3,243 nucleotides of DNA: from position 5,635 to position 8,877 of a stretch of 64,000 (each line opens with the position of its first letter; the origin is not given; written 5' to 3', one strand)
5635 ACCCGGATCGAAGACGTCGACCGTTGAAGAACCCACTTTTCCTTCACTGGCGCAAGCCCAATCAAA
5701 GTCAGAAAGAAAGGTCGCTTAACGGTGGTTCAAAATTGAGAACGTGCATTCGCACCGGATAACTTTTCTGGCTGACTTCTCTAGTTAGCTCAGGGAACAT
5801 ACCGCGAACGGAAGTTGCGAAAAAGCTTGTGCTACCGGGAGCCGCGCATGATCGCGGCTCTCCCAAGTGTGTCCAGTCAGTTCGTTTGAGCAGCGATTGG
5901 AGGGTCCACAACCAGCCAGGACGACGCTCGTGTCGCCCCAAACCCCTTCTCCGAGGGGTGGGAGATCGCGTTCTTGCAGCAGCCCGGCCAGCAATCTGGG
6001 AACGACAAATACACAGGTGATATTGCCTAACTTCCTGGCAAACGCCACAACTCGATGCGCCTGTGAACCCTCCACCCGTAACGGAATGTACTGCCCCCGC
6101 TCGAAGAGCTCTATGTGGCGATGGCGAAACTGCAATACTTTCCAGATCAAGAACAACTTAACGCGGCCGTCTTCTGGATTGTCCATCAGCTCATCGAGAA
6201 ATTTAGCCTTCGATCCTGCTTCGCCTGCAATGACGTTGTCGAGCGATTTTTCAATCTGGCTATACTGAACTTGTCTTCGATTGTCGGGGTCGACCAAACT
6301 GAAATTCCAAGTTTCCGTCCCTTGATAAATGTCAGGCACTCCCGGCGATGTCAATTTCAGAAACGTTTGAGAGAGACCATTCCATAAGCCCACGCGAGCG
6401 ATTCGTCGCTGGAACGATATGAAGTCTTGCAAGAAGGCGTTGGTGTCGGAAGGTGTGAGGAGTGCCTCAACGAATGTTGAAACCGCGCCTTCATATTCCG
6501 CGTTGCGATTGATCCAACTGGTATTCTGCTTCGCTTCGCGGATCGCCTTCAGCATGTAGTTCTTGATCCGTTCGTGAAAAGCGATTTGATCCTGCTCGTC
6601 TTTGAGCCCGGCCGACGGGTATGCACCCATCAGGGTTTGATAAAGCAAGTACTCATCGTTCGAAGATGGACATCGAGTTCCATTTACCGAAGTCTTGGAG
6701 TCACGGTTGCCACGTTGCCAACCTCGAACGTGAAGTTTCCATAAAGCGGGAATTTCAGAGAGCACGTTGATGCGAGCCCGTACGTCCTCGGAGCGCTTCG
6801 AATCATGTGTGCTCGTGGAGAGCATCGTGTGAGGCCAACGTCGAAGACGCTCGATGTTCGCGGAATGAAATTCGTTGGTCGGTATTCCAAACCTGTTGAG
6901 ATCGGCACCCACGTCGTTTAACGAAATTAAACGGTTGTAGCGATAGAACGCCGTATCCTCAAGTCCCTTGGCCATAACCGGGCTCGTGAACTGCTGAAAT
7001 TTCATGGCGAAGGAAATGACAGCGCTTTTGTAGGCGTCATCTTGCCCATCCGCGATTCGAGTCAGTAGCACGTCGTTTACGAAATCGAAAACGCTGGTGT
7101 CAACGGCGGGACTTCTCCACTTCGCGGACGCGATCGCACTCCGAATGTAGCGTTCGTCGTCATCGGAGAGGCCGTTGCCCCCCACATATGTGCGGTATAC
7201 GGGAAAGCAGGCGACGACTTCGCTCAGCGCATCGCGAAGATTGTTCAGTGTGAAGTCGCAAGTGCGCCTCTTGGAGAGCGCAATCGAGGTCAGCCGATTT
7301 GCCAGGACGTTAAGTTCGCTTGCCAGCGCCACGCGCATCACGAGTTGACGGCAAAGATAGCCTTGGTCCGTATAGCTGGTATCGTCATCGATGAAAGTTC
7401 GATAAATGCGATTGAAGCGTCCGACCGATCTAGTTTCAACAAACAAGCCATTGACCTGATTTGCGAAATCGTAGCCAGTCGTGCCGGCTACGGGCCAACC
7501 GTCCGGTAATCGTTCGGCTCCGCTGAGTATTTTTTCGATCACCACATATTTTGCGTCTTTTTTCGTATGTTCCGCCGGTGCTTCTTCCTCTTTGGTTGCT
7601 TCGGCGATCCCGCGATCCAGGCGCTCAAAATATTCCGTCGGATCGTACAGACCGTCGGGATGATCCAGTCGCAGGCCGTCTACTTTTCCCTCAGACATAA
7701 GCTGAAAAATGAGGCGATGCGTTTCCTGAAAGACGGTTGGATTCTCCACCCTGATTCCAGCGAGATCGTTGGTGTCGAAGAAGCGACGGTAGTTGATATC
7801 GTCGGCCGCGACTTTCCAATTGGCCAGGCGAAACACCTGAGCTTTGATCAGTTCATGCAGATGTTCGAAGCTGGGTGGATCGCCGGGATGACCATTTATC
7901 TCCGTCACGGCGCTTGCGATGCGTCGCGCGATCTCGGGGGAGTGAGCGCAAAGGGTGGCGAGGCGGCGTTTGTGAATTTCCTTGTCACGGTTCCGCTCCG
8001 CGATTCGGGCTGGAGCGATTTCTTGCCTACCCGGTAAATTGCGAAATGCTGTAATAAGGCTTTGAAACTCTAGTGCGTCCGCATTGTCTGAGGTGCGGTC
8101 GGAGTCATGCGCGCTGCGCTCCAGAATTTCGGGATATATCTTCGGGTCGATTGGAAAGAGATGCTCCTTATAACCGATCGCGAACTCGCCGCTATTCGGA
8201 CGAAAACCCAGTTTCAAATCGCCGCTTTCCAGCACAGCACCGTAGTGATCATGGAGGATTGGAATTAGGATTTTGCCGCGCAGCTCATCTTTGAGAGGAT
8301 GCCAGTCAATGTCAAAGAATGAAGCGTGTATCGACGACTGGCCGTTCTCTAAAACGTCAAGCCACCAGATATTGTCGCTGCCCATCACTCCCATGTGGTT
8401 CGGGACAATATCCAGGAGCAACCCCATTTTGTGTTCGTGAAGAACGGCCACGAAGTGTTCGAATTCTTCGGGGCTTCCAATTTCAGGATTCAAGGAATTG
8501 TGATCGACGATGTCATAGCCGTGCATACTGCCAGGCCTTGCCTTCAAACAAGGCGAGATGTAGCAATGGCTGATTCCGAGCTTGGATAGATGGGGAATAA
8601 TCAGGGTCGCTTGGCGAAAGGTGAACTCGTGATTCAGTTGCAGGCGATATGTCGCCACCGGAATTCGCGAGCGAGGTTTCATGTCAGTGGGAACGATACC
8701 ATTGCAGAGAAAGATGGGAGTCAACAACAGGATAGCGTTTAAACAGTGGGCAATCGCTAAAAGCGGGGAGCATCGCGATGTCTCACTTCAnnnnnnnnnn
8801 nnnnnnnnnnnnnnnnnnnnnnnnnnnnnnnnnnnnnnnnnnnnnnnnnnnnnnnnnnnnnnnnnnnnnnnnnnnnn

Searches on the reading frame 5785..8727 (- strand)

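Call 15: search_protein_families(library=pfam, proteins=[window:5785-8727:-], max_evalue=0.001)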
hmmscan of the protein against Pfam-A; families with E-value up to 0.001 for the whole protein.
window:5785-8727:- (980 aa): 1 family
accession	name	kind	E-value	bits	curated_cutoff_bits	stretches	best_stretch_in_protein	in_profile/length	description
PF00128.31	Alpha-amylase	-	2.5e-17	63.7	22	1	45-138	26-114/446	Alpha amylase, catalytic domain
